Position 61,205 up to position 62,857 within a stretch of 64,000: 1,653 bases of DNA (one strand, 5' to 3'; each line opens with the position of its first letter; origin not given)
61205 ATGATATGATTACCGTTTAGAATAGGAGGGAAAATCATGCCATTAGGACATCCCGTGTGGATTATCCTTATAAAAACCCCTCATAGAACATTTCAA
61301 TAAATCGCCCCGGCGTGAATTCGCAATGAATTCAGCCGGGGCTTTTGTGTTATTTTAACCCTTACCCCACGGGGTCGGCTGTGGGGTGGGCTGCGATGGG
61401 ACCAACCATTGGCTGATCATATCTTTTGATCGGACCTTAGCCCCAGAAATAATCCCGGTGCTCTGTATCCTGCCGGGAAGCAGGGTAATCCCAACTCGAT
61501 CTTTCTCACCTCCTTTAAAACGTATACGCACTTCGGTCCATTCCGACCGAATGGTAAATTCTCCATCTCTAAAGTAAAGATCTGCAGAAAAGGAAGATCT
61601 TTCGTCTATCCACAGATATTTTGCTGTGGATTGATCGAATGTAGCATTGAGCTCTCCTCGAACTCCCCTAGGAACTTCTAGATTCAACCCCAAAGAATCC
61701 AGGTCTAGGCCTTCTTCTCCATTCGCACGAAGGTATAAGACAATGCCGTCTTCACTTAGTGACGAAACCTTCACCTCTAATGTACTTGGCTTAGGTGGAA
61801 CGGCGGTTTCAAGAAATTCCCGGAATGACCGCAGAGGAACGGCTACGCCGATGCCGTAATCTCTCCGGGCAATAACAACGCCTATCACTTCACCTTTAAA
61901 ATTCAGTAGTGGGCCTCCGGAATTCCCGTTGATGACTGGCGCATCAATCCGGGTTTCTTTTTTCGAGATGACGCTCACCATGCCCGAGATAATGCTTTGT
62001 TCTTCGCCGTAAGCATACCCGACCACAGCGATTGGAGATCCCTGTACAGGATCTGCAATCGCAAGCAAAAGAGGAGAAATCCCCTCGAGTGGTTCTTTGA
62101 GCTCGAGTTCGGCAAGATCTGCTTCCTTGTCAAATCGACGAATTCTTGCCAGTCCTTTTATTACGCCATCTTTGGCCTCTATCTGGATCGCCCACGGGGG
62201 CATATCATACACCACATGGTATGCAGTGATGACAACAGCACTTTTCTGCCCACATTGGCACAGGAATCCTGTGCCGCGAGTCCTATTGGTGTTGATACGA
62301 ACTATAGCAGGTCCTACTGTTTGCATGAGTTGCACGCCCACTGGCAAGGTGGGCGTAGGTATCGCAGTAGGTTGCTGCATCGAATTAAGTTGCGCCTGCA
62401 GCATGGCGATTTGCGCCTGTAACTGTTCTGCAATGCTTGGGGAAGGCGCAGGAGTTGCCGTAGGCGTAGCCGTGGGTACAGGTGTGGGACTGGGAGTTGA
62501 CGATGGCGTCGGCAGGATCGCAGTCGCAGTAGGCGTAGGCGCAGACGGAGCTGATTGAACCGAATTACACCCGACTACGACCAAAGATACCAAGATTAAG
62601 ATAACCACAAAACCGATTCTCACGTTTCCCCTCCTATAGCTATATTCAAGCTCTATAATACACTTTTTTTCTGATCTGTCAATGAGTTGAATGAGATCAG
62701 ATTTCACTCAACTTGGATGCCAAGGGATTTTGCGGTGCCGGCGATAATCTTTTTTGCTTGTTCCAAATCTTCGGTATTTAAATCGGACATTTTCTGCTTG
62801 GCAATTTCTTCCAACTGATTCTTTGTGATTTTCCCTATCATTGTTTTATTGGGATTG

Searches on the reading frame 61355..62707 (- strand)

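Call 39: search_protein_families(library=pfam, proteins=[window:61355-62707:-], max_evalue=0.00001)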
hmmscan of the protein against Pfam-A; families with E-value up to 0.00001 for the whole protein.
window:61355-62707:- (450 aa): 2 families
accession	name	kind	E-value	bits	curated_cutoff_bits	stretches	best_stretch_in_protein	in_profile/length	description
PF13365.12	Trypsin_2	-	1.2e-17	65.4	27.6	1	145-277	1-144/144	Trypsin-like peptidase domain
PF00089.32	Trypsin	-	2.1e-08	34.7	20.6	1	134-295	14-216/220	Trypsin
